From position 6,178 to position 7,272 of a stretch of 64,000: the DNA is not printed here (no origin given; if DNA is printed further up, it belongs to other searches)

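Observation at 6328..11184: Two JmjC-like cupin paralogs flank an ATP-grasp ligase, next to a FemAB/CelD-like GNAT and a NodB deacetylase inside the polysaccharide locus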

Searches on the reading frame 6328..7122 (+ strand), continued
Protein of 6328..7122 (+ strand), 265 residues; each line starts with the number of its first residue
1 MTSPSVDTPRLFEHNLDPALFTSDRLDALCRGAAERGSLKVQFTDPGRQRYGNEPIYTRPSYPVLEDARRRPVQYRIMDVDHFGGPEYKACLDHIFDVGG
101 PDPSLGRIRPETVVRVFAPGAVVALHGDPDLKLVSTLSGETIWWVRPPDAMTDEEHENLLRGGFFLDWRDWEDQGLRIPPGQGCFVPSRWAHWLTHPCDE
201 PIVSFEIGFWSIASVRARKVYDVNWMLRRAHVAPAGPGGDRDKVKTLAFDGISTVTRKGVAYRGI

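Call 26: fold_search(model_id=the predicted structure, library=viral)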
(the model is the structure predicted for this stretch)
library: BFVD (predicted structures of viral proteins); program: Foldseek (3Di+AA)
matches with E <= 10: 1554; with E <= 0.001: 199
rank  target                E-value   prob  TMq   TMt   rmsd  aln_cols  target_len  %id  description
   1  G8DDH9                8.5e-09  1.00  0.44  0.50   7.2       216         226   14  (no name in the UniProt tables at hand)
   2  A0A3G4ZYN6            9.1e-09  1.00  0.55  0.44   7.7       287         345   13  JmjC domain-containing protein [Gaeavirus sp.]
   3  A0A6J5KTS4            1.2e-08  1.00  0.44  0.48   9.6       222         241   14  JmjC domain containing protein [uncultured Caudovirales phage]
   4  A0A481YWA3            1.1e-07  1.00  0.47  0.35   8.4       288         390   12  Cupin-like domain protein [Marseillevirus LCMAC201]
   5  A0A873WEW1            1.7e-07  1.00  0.44  0.54   7.1       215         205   12  JmjC domain-containing protein [Synechococcus phage S-H38]
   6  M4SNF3                4.7e-07  1.00  0.45  0.61   6.4       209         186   14  JmjC domain-containing protein [Synechococcus phage Syn30]
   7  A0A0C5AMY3            6.3e-07  1.00  0.42  0.64   5.4       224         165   10  JmjC domain-containing protein [Cyanophage P-TIM40]
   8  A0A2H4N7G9            1.2e-06  1.00  0.45  0.68   3.6       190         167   12  (no name in the UniProt tables at hand)
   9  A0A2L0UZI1            1.9e-06  1.00  0.46  0.60   4.1       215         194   11  Cupin type-2 domain-containing protein [Agrobacterium phage Atu_ph07]
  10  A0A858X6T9            2.2e-06  1.00  0.31  0.08  12.0       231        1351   10  RdRp [Vitivirus alphactinidiae]
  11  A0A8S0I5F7            2.4e-06  1.00  0.35  0.45   9.2       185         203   15  (no name in the UniProt tables at hand)
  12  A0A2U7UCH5            2.4e-06  1.00  0.38  0.30   9.9       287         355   17  Cupin incomplete domain containing protein [Pandoravirus neocaledonia]
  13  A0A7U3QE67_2          2.8e-06  1.00  0.27  0.08   9.3       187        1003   13  (no name in the UniProt tables at hand)
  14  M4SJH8                3.6e-06  1.00  0.37  0.49   8.2       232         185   10  Uncharacterized protein [Synechococcus phage Syn30]
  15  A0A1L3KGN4            4.0e-06  1.00  0.37  0.10  12.2       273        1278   12  (no name in the UniProt tables at hand)
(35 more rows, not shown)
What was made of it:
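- On JmjC / Cupin_8 Fe(II)/2OG oxygenases: Viral JmjC proteins also match (call 26).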

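Call 30: find_related_loci(query=A1, collection=genome_contigs, flank=10000)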
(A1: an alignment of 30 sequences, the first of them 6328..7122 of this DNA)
Query A1 (265 aa) in genome_contigs; peptide patterns used: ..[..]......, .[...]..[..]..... (x = any residue, [..] = any of these).
172 stretches matched a pattern; 29 encode a relative of the query (tblastn E <= 1e-3); 27 distinct loci.
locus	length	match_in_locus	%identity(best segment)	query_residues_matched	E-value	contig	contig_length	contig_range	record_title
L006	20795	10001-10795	91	1-265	3e-171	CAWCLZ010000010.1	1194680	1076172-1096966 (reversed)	MAG: uncultured Actinomycetes bacterium isolate MFD05502.bin.1.12 genome assembly, contig: contig_6466, whole genome sho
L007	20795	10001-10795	91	1-265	5e-171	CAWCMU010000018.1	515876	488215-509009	MAG: uncultured Acidobacteriaceae bacterium isolate MFD05502.bin.1.220 genome assembly, contig: contig_23995, whole geno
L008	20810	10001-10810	76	1-265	1e-140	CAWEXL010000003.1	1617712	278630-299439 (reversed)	MAG: uncultured Thermoleophilia bacterium isolate MFD09671.bin.2.127 genome assembly, contig: contig_21661, whole genome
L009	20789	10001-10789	76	4-265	1e-133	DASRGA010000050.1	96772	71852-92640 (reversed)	MAG TPA_asm: Gaiellaceae bacterium isolate SMAG_U10046 k141_2080751, whole genome shotgun sequence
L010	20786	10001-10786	72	4-265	2e-133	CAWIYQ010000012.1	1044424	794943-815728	MAG: uncultured Thermoleophilia bacterium isolate MFD06085.bin.2.125 genome assembly, contig: contig_9746, whole genome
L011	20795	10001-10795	72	1-265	1e-133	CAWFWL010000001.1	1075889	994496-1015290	MAG: uncultured Actinomycetes bacterium isolate MFD04944.bin.2.166 genome assembly, contig: contig_11263, whole genome s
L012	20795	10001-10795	73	1-265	6e-133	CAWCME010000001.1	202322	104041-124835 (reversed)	MAG: uncultured Actinomycetes bacterium isolate MFD05502.bin.2.141 genome assembly, contig: contig_12107, whole genome s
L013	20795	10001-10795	72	1-265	2e-132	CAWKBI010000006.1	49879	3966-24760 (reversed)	MAG: uncultured Actinomycetes bacterium isolate MFD05442.bin.2.16 genome assembly, contig: contig_61248, whole genome sh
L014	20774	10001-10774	71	8-265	6e-131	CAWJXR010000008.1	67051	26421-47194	MAG: uncultured Thermoleophilia bacterium isolate MFD03975.bin.2.138 genome assembly, contig: contig_148209, whole genom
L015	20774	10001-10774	69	8-265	7e-128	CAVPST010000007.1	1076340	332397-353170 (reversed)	MAG: uncultured Thermoleophilia bacterium isolate MFD00031.bin.2.92 genome assembly, contig: contig_8954, whole genome s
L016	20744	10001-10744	74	18-265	3e-125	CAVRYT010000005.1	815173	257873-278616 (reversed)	MAG: uncultured Thermoleophilia bacterium isolate MFD06085.bin.2.155 genome assembly, contig: contig_25681, whole genome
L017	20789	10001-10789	62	5-265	1e-106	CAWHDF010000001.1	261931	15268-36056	MAG: uncultured Actinomycetota bacterium isolate MFD04780.bin.2.156 genome assembly, contig: contig_10231, whole genome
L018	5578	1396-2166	63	8-265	5e-104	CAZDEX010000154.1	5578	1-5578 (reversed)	MAG TPA_asm: uncultured Gaiellales bacterium isolate SRP272529_co2_65 genome assembly, contig: NODE_28340_length_5578_co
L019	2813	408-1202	61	2-265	3e-104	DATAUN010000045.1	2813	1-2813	MAG TPA_asm: Gaiellaceae bacterium isolate SMAG_U5573 k141_2445513, whole genome shotgun sequence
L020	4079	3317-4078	61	6-258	6e-99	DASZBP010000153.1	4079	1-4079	MAG TPA_asm: Gaiellaceae bacterium isolate SMAG_U6418 k141_12954, whole genome shotgun sequence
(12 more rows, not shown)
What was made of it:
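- All hosts found are uncultured MAGs (call 30).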

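Call 38: search_protein_families(library=pfam, alignment_id=A1, max_evalue=10)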
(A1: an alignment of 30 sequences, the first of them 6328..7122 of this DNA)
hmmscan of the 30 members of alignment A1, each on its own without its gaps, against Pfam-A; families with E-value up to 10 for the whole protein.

A. member 1, window:6328-7122:+ (265 aa): 0 families

B. families by the number of members that match (of 30 scanned): 5 families
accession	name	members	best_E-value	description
PF07883.17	Cupin_2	7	0.0051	Cupin domain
PF08007.18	JmjC_2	3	0.0049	JmjC domain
PF13621.12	Cupin_8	2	0.057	Cupin-like domain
PF13340.11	DUF4096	1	0.11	Putative transposase of IS4/5 family (DUF4096)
PF09141.16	Talin_middle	1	0.26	Talin, middle domain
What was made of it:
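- On JmjC / Cupin_8 Fe(II)/2OG oxygenases: Of 30 family members, 3 hit JmjC_2 and 2 hit Cupin_8, all at weak E-values (best 0.0049 and 0.057) (call 38).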

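Call 43: search_protein_representatives(alignment_id=A1)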
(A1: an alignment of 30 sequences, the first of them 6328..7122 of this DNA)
Query: 30 sequences, 269 profile positions. Proteins with E-value up to 0.001 (for the whole library): 564; up to 1e-10: 126; up to 1e-30: 19. The best 150 are listed.
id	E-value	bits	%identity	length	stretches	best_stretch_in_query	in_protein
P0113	1.9e-127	440.5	-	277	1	5-269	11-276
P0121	2.2e-91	322.3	-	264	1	11-268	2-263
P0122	1.1e-83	297.1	-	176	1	104-269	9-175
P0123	2.3e-81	289.4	-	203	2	5-123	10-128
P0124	2.0e-78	279.8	-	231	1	4-183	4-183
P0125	5.0e-57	209.6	-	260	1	10-268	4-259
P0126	2.4e-54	200.8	-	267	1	11-268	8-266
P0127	6.4e-48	179.8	-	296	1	11-204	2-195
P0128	2.8e-43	164.5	-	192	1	45-217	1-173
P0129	7.5e-43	163.1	-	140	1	124-211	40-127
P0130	9.2e-40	153.0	-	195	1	83-268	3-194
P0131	1.0e-39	152.9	-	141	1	155-252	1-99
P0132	3.3e-38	147.9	-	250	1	12-263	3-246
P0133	7.4e-38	146.8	-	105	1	5-102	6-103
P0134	1.7e-35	139.0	-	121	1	6-99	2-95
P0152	1.5e-18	83.4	-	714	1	139-238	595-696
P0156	8.5e-17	77.7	-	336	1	6-244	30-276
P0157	4.3e-16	75.4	-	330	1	17-261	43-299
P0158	1.2e-15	74.0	-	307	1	12-252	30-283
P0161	5.8e-15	71.7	-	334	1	12-258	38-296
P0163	1.5e-14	70.3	-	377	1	89-260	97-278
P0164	3.0e-14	69.3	-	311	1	6-251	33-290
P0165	3.2e-14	69.3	-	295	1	10-245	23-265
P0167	6.9e-14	68.2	-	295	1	9-261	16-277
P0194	2.7e-12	63.0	-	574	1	24-267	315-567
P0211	1.2e-11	60.8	-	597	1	90-244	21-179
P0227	3.4e-11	59.4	-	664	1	11-260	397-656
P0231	4.0e-11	59.1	-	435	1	6-252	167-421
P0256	2.6e-10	56.4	-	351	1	202-244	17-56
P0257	2.8e-10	56.4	-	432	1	89-242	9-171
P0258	3.6e-10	56.0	-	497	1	10-257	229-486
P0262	4.6e-10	55.6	-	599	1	88-258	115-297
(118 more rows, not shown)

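Call 44: search_protein_families(library=pfam, max_evalue=0.01, proteins=[P0156, P0157, P0158, P0161, P0164, P0165, P0167, P0152, P0194, P0227])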
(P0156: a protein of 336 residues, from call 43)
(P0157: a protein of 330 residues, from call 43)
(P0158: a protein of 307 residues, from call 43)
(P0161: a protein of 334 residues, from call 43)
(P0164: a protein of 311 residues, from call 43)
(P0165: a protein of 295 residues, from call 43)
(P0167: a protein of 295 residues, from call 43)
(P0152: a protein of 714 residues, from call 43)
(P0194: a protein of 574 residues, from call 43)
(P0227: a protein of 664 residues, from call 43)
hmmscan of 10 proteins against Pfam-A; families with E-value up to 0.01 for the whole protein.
P0156 (336 aa): 2 families
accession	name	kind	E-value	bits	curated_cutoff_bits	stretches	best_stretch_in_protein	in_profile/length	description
PF13621.12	Cupin_8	-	5.5e-09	36.7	27.4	1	139-245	131-246/252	Cupin-like domain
PF08007.18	JmjC_2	-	4.7e-05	23.4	22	1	144-248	28-124/127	JmjC domain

P0157 (330 aa): 3 families
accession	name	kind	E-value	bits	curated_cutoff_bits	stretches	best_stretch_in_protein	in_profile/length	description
PF13621.12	Cupin_8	-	1.9e-08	35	27.4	1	148-249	134-246/252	Cupin-like domain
PF08007.18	JmjC_2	-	6.6e-05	22.9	22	1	139-249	17-119/127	JmjC domain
PF06052.18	3-HAO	-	0.0021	18.2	25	1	149-206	36-93/151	3-hydroxyanthranilic acid dioxygenase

P0158 (307 aa): 1 family
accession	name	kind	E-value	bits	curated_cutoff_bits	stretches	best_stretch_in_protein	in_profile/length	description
PF13621.12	Cupin_8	-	9.6e-05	22.8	27.4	1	116-247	107-248/252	Cupin-like domain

P0161 (334 aa): 2 families
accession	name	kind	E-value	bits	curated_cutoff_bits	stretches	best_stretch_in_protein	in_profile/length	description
PF13621.12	Cupin_8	-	8.8e-05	23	27.4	1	134-188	116-173/252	Cupin-like domain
PF08007.18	JmjC_2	-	0.0096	15.9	22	0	143-249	20-119/127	JmjC domain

P0164 (311 aa): 2 families
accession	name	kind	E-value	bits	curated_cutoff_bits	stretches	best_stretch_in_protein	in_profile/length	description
PF13621.12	Cupin_8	-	2.1e-07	31.6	27.4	1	126-252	110-247/252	Cupin-like domain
PF08007.18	JmjC_2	-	0.0009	19.2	22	1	158-254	37-122/127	JmjC domain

P0165 (295 aa): 2 families
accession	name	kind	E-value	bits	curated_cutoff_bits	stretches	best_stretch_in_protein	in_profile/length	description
PF13621.12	Cupin_8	-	1.5e-05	25.5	27.4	1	73-229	77-242/252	Cupin-like domain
PF08007.18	JmjC_2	-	0.00028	20.9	22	1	130-238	26-124/127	JmjC domain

P0167 (295 aa): 4 families
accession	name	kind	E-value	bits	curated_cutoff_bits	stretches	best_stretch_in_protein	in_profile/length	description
PF13621.12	Cupin_8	-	8.4e-14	52.5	27.4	1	122-229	132-248/252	Cupin-like domain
PF08007.18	JmjC_2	-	2.6e-06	27.4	22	1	132-231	34-123/127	JmjC domain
PF07883.17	Cupin_2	-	7.5e-05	22.8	27.2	1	195-222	38-65/70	Cupin domain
PF19819.4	DUF6302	-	0.0067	17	27.2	0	240-282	26-68/135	Family of unknown function (DUF6302)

P0152 (714 aa): 0 families

P0194 (574 aa): 2 families
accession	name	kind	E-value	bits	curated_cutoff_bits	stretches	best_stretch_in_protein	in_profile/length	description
PF13480.13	Acetyltransf_6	-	1.7e-17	64.4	22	1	82-211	2-129/143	Acetyltransferase (GNAT) domain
PF13621.12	Cupin_8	-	1.1e-07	32.5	27.4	1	368-463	98-188/252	Cupin-like domain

P0227 (664 aa): 4 families
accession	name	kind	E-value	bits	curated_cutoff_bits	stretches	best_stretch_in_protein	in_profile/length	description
PF13480.13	Acetyltransf_6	-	6.4e-16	59.2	22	1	174-310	1-130/143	Acetyltransferase (GNAT) domain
PF13621.12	Cupin_8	-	1.7e-07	31.9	27.4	1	504-610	134-249/252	Cupin-like domain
PF08007.18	JmjC_2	-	3.6e-07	30.2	22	1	508-610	30-122/127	JmjC domain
PF02373.28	JmjC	-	0.0015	19.4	24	1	505-595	1-103/114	JmjC domain, hydroxylase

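Call 45: search_protein_families(library=pfam, max_evalue=0.01, proteins=[P0231, P0258, P0211, P0262, P0257, P0163, P0152, P0256, P0121, P0125])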
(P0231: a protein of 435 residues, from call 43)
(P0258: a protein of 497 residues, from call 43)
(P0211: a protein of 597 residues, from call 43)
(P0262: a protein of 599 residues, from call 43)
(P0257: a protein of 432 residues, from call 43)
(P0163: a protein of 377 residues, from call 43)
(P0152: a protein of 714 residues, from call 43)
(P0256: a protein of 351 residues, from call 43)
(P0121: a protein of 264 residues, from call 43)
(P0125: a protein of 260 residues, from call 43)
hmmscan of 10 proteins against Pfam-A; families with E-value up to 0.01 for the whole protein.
P0231 (435 aa): 6 families
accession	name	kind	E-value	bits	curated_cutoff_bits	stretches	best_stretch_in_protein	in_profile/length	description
PF00583.31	Acetyltransf_1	-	3.6e-14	53.5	20.7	1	11-91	35-116/116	Acetyltransferase (GNAT) family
PF13508.13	Acetyltransf_7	-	1.4e-10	41.8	27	1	13-92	7-83/84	Acetyltransferase (GNAT) domain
PF13673.13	Acetyltransf_10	-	4.9e-07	30.2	23.6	1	36-95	53-111/128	Acetyltransferase (GNAT) domain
PF08007.18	JmjC_2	-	3.9e-05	23.6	22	1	285-383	33-122/127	JmjC domain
PF13621.12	Cupin_8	-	0.00023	21.6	27.4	1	281-378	136-244/252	Cupin-like domain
PF08445.16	FR47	-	0.00059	20.2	22.1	0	37-95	24-81/86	FR47-like protein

P0258 (497 aa): 4 families
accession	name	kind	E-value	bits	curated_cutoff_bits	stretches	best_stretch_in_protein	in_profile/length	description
PF00583.31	Acetyltransf_1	-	6.8e-17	62.3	20.7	1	37-145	3-116/116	Acetyltransferase (GNAT) family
PF13508.13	Acetyltransf_7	-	2.8e-11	44.1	27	1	71-146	11-83/84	Acetyltransferase (GNAT) domain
PF13673.13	Acetyltransf_10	-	1.4e-07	32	23.6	1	67-148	33-110/128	Acetyltransferase (GNAT) domain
PF08445.16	FR47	-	0.0051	17.2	22.1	0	91-148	24-80/86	FR47-like protein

P0211 (597 aa): 2 families
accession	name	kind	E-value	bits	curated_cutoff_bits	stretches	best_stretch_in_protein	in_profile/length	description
PF13480.13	Acetyltransf_6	-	1.1e-32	113.6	22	1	390-535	2-143/143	Acetyltransferase (GNAT) domain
PF08007.18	JmjC_2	-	0.0023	17.9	22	1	59-153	37-124/127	JmjC domain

P0262 (599 aa): 1 family
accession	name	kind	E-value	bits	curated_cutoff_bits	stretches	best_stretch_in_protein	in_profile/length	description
PF13621.12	Cupin_8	-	0.0005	20.5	27.4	1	123-196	107-183/252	Cupin-like domain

P0257 (432 aa): 3 families
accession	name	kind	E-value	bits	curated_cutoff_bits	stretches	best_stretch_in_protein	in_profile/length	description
PF00300.27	His_Phos_1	-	8.6e-19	68.4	21.7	2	217-255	1-39/194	Histidine phosphatase superfamily (branch 1)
PF13621.12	Cupin_8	-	0.00015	22.2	27.4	1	46-137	140-241/252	Cupin-like domain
PF08007.18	JmjC_2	-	0.00055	19.9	22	1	50-144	38-121/127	JmjC domain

P0163 (377 aa): 2 families
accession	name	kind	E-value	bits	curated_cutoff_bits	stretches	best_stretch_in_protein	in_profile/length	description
PF13621.12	Cupin_8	-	8e-06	26.4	27.4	1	86-226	97-243/252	Cupin-like domain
PF08007.18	JmjC_2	-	0.0077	16.2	22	0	131-232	30-122/127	JmjC domain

P0152 (714 aa): 0 families

P0256 (351 aa): 0 families

P0121 (264 aa): 0 families

P0125 (260 aa): 0 families
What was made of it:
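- Fusions P0194 and P0227 (GNAT then cupin), P0211 (cupin then GNAT), P0231 and P0258 (Acetyltransf_1 then cupin) (calls 44, 45).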

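Call 49: find_encoding_contigs(protein=P0227, flank=8000, max_places=2)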
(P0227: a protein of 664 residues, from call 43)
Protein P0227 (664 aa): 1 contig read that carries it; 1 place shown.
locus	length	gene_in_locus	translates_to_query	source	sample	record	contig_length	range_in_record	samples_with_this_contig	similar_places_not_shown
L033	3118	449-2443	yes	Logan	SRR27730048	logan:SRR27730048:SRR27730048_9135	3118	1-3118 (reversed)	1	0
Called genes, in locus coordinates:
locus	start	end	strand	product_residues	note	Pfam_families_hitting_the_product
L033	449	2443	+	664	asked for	PF13480:Acetyltransf_6, PF13621:Cupin_8 (weak), PF08007:JmjC_2 (weak)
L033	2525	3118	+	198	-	?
